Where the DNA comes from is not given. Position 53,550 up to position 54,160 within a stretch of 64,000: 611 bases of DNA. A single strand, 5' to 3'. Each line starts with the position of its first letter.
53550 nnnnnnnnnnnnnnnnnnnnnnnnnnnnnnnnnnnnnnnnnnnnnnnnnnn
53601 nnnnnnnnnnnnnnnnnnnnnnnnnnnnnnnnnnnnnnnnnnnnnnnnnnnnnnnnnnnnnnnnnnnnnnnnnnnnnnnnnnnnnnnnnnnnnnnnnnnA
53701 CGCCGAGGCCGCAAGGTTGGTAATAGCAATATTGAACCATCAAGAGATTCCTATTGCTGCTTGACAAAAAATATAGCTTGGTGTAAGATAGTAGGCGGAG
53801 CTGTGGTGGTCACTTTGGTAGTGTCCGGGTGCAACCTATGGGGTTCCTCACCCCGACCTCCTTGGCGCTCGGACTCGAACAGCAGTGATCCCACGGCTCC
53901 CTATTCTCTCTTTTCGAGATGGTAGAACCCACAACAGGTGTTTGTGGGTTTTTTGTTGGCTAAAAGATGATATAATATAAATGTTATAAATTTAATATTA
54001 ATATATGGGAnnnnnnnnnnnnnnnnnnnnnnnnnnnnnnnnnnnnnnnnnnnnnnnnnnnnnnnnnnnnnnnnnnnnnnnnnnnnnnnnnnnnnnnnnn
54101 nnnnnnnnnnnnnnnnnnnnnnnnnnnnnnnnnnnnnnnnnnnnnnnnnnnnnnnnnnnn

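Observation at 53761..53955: Promoter-to-terminator bounded 160-nt structured RNA candidate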

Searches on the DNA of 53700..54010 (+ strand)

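Call 4: search_rna_families(source=window, start=53700, end=54010, threshold=evalue, max_evalue=10, show_alignments=4)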
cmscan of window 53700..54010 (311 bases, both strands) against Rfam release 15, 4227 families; matches with E-value up to 10: 4.
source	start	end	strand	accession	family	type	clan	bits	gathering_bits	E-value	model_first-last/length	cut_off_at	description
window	53894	53957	+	RF02278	Betaproteobacteria_toxic_sRNA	Gene; sRNA;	-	24.7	50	0.0051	1-64/64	no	Betaproteobacteria toxic small RNA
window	53738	53775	-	RF02838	Ref55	Gene; sRNA;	-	18.9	43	3.3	1-54/54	no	Enterococcus sRNA 55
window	53785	53855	-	RF02241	Xoo2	Gene; sRNA;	-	18.1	45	0.27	1-78/78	no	Xanthomonadaceae sRNA Xoo2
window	53851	54010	-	RF04223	MIR2619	Gene; miRNA;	-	12.9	113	1.3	39-202/202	5'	MIR2619 microRNA precursor family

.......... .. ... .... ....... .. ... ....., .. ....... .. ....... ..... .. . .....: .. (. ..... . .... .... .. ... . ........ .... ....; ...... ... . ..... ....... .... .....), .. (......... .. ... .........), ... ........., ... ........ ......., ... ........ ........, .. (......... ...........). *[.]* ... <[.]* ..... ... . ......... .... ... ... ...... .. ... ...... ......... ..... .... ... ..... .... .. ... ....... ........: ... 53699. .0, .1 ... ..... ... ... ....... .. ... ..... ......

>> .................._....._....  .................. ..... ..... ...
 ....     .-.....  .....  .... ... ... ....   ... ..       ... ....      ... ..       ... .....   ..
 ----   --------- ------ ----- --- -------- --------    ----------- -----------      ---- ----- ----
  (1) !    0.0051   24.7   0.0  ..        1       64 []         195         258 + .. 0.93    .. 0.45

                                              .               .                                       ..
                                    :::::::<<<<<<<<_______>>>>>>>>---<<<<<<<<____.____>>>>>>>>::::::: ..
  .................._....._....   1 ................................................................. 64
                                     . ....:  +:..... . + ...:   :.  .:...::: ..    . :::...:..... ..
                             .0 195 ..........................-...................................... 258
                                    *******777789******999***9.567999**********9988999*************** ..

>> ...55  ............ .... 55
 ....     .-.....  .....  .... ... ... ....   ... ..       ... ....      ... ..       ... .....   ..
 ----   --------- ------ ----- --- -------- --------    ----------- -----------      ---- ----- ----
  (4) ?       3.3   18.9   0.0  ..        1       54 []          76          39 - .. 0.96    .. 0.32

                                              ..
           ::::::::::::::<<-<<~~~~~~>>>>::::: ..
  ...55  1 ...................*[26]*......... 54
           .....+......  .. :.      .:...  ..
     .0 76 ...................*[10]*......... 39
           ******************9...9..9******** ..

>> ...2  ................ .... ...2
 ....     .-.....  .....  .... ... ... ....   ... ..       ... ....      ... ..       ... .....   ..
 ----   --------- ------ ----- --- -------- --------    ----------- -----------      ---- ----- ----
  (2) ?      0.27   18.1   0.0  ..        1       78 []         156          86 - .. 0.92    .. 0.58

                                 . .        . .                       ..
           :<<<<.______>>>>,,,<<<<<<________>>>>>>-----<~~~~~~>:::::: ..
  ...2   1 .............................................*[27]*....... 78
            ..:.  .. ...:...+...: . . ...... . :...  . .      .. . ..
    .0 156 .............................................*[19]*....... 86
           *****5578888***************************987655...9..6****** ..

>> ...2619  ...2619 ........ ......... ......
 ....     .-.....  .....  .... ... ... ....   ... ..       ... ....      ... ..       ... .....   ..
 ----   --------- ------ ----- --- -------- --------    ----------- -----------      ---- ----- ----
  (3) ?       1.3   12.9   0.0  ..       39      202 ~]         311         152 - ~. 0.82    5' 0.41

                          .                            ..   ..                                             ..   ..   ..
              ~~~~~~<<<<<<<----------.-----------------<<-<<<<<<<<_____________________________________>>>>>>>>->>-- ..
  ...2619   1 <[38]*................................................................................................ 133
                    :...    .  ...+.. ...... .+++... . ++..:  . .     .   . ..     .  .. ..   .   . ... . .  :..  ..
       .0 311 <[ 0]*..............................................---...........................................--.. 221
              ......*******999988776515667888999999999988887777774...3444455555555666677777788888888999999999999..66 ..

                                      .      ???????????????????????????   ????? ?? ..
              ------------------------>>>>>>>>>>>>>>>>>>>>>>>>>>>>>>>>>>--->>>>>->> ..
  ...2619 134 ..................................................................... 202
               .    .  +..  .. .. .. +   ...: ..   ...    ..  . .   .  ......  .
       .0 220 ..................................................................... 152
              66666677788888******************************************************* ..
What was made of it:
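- Checked: The 'loose ZTP resemblance' has no support: no ZTP match even at E <= 10 (call 4).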

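Call 36: search_rna_families(sources=[L016, L020, L024, L027, L030, L042, L048, L015, L021, L026, L036, L062, L085, L098, L101, L108, L114, L130, L093, L060], threshold=gathering)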
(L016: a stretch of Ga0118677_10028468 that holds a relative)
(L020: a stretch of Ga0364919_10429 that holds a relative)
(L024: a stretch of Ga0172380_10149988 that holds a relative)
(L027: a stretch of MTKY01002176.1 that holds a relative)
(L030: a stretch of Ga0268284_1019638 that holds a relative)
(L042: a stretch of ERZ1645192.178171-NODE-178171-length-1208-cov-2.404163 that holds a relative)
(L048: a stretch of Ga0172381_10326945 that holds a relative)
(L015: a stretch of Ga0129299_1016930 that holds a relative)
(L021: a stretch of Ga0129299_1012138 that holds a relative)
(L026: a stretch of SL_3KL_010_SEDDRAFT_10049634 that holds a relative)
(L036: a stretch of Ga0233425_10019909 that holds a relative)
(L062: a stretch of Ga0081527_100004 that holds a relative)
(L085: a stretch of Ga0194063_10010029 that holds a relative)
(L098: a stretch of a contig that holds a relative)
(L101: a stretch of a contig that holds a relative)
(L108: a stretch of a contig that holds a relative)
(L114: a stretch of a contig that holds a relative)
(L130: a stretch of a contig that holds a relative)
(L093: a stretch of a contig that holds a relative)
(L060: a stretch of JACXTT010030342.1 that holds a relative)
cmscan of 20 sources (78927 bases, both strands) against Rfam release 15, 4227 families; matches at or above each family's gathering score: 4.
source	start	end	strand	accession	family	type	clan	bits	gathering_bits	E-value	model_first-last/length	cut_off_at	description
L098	2769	2842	+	RF00005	tRNA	Gene; tRNA;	CL00001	70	29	3.8e-13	1-71/71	no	tRNA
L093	2242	2328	-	RF00005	tRNA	Gene; tRNA;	CL00001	54.6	29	6.8e-09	1-71/71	no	tRNA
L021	2190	2272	-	RF00005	tRNA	Gene; tRNA;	CL00001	54.2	29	8.8e-09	1-71/71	no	tRNA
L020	6497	6578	+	RF00005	tRNA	Gene; tRNA;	CL00001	49.7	29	1.5e-07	1-71/71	no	tRNA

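Call 43: build_rna_model(alignment_id=A1)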
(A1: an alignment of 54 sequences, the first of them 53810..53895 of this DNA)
Model R1 built from alignment A1 (54 sequences, 90 columns); structure: RNAalifold consensus.
model positions 86; base pairs 16; branch points 0; effective number of sequences 3.89; information 0.661 bits per position. Calibrated on 0.2 Mb of random sequence (short: E-values are rough).
structure used (alignment columns):
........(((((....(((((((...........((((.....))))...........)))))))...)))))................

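Call 44: search_with_rna_model(model_id=R1, sources=[window, L002, L003, L004, L005, L006, L007, L008, L009, L010, L011, L012, L013, L014, L015, L016, L017, L018, L019, L020, L021, L022, L023, L024, L025, L026, L027, L028, L029, L030, L031, L032, L033, L034, L035, L036, L037, L038, L039, L040, L041, L042, L043, L044, L045, L046, L047, L048, L049, L050, L051, L052, L053, L054, L055, L056, L057, L058, L059, L060, L061, L062, L063, L064, L065, L066, L067, L068, L069, L070, L071, L072, L073, L074, L075, L076, L077, L078, L079, L080, L081, L082, L083, L084, L085, L086, L087, L088, L089, L090, L091, L092, L093, L094, L095, L096, L097, L098, L099, L100], max_evalue=1)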
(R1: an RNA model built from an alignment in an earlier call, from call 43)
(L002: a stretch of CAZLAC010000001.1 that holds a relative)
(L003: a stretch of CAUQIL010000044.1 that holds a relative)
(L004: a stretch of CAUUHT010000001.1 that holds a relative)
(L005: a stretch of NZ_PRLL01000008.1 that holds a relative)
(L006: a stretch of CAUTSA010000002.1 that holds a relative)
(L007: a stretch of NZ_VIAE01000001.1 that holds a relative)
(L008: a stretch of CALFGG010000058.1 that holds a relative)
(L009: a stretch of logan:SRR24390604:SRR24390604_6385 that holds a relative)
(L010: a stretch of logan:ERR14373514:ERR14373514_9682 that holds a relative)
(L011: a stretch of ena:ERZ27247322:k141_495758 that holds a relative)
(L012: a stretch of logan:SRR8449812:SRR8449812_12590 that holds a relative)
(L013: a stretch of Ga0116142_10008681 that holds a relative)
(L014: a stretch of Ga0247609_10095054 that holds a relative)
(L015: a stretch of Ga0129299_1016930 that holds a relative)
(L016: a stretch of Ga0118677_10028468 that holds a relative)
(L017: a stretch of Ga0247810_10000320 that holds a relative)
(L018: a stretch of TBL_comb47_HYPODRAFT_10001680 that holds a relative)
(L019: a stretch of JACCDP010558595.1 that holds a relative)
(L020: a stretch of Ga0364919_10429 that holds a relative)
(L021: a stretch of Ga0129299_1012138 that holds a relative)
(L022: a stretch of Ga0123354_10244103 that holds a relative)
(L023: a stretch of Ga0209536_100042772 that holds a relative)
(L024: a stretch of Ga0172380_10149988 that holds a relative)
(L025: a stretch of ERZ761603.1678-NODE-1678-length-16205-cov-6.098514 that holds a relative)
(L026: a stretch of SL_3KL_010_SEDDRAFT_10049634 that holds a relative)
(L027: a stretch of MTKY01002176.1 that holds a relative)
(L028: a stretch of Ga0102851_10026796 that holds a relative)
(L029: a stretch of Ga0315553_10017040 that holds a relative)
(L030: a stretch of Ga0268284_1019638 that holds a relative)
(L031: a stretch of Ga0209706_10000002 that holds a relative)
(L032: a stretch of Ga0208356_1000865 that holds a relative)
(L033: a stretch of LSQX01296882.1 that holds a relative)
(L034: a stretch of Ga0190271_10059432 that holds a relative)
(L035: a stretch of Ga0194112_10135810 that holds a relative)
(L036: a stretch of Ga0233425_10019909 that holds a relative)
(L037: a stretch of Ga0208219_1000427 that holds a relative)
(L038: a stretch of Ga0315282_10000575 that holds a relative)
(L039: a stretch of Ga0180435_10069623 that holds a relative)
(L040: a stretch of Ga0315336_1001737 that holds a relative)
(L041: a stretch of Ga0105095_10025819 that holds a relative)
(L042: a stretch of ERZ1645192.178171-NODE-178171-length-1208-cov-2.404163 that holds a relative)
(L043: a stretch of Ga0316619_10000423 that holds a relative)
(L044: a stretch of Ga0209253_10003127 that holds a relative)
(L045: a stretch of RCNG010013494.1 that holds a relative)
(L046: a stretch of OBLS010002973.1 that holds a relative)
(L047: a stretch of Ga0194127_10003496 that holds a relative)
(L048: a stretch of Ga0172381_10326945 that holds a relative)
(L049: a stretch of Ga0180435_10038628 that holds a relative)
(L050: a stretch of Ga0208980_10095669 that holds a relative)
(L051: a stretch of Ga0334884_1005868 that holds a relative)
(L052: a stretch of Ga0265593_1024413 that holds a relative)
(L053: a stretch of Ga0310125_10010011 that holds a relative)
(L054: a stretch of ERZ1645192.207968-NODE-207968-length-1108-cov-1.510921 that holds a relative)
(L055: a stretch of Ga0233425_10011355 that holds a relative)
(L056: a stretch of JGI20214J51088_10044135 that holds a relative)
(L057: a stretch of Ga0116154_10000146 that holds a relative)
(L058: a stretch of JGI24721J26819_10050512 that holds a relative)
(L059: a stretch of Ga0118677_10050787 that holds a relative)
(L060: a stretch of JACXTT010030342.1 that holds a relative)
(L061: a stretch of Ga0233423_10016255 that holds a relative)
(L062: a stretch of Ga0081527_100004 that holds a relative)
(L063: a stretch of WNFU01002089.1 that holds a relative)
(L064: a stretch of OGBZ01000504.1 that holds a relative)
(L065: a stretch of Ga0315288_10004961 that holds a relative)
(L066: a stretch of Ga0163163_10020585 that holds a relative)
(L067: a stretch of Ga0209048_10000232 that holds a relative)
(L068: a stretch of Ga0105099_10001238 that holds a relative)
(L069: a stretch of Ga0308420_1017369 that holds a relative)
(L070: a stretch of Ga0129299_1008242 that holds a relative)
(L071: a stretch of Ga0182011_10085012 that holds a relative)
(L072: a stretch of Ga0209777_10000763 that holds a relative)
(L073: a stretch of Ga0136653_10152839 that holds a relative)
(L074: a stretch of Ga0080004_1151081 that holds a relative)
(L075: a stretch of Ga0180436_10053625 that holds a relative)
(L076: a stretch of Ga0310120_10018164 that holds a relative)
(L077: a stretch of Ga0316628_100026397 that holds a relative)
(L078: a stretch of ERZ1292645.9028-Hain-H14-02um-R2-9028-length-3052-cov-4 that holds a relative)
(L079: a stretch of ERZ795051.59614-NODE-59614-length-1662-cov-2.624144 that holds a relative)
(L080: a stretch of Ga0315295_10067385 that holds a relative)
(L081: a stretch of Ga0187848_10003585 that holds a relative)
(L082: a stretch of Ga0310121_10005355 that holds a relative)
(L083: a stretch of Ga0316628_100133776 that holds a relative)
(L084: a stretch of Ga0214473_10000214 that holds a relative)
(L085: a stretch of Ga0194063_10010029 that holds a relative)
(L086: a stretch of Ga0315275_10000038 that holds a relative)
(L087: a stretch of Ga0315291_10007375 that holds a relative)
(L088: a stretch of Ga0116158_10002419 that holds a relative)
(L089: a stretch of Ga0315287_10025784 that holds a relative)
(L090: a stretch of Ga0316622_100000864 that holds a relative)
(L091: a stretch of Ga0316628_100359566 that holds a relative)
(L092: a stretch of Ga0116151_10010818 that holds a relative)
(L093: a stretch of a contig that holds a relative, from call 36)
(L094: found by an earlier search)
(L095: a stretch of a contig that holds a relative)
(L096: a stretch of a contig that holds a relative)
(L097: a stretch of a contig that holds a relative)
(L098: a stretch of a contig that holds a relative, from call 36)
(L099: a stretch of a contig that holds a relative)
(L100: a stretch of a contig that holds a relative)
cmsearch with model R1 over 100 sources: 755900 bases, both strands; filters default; matches with E-value up to 1: 76.
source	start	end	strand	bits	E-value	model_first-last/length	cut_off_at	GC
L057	1320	1405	+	95.5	5.9e-26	1-86/86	no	0.55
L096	1572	1657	-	93.3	2.9e-25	1-86/86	no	0.57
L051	3191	3275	+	89.6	4.2e-24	1-86/86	no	0.6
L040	3623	3709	+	88.7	7.6e-24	1-86/86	no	0.56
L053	557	643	-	88.7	7.8e-24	1-86/86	no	0.56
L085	1691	1776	+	88.4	9.9e-24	1-86/86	no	0.6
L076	1149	1235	+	88.1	1.2e-23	1-86/86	no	0.57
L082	1650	1736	-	88.1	1.2e-23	1-86/86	no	0.57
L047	9434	9519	-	88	1.3e-23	1-86/86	no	0.56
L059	3065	3149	-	88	1.3e-23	1-86/86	no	0.58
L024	1003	1088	+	87.2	2.2e-23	1-86/86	no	0.56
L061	1497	1581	-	87.2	2.4e-23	1-86/86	no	0.62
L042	911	996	+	87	2.6e-23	1-86/86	no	0.63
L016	4053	4137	+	86.6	3.4e-23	1-86/86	no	0.61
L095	1329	1413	-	86.6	3.4e-23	1-86/86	no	0.61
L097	968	1054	+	86.2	4.6e-23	1-86/86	no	0.57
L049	3389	3473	-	86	5.4e-23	1-86/86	no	0.64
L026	1899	1983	+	85.9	5.7e-23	1-86/86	no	0.6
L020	446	530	-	85.8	6.1e-23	1-86/86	no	0.65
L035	1571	1656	+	85.2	9.3e-23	1-86/86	no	0.57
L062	3112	3195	+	84.6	1.5e-22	1-86/86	no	0.6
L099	1531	1618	-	84.3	1.9e-22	1-86/86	no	0.52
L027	365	450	+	84.1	2.1e-22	1-86/86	no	0.58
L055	5927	6011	+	83.6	2.9e-22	1-86/86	no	0.66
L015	190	274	+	82.9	4.9e-22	1-86/86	no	0.59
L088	2341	2425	-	82.8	5.3e-22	1-86/86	no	0.61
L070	4212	4296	-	82.6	6e-22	1-86/86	no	0.56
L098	2951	3036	-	82.5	6.6e-22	1-86/86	no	0.66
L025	9392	9479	-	81.1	1.7e-21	1-86/86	no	0.57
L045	3405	3490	-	79.4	5.8e-21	1-86/86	no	0.63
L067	9967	10051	+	78.9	8.5e-21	1-86/86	no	0.64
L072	896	980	+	78.9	8.5e-21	1-86/86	no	0.64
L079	460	543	-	75.9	7.5e-20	1-86/86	no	0.57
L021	2441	2524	+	75.2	1.2e-19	1-86/86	no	0.6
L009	6847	6930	-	74.4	2.2e-19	1-86/86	no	0.64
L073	46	131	-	69.5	7.1e-18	1-86/86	no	0.58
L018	10106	10190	+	69.3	8e-18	1-86/86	no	0.68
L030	1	79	+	69.2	8.6e-18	7-86/86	5'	0.58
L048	1151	1211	+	67.8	2.4e-17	1-61/86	3'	0.62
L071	1189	1274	+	67.3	3.5e-17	1-86/86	no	0.55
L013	7576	7661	+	65.8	1e-16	1-86/86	no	0.45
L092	4595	4678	+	65.2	1.6e-16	1-86/86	no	0.46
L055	1614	1697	-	63.4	5.5e-16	1-86/86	no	0.58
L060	1758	1843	-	63.4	5.6e-16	1-86/86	no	0.63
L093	2393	2474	-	63.2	6.3e-16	1-86/86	no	0.52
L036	1071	1154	+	63.1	7e-16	1-86/86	no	0.64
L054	1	60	+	53.9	4.9e-13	27-86/86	5'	0.63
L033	952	1006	-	53.5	6.3e-13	32-86/86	5'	0.62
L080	875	915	+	26.5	0.00015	18-60/86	no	0.73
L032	1061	1088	-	22.6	0.0024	28-55/86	no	0.57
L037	8756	8783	-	22.6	0.0024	28-55/86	no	0.57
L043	5579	5615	+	22.3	0.003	21-57/86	no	0.7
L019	293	369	+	22.1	0.0035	1-86/86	no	0.47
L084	3173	3229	-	22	0.0038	8-69/86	no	0.79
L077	1582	1663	-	21.8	0.0045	1-86/86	no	0.72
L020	9643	9725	-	20.9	0.0084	1-86/86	no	0.55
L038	5368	5448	-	20.7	0.0092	1-86/86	no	0.68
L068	5398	5432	+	19.6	0.021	21-57/86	no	0.69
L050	830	864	+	19.1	0.03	21-57/86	no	0.69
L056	2765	2799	+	18.2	0.057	21-57/86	no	0.69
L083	2404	2440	+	18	0.064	20-58/86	no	0.7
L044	1637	1673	-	18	0.064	20-58/86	no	0.7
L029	2927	2963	+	17.6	0.084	20-58/86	no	0.68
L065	8003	8046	-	17.2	0.12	18-60/86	no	0.75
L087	5346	5389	-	17.2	0.12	18-60/86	no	0.75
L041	2028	2111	-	17.1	0.12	1-86/86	no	0.62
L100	2856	2939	+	17.1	0.12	1-86/86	no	0.62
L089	2467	2496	+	16.9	0.14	26-55/86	no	0.67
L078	587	623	-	16.4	0.21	19-59/86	no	0.59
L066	5416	5497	-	16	0.27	1-86/86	no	0.5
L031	785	852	+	15.8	0.32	1-86/86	no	0.56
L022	741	826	+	15.4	0.42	1-86/86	no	0.48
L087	11577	11660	-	15.4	0.42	1-86/86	no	0.73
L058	931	954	+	15.1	0.53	32-55/86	no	0.46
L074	917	940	-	15.1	0.53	32-55/86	no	0.46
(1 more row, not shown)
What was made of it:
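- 53823..53874 (+): Family core. In order:
- inner stem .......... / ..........
- 5' internal loop AACCUAU (53833-53839)
- apical stem GGGG/CCCC
- 7-nt loop UUCCUCA (53844-53850)
- 3' internal loop GACCUCCUUG (53855-53864). Covariance-model hit at 53811-53896, 54.4 bits, E = 3e-13 (call 44).
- On The new hairpin family defined here (model R1): The window scores 54.4 bits, E = 3e-13 (call 44).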
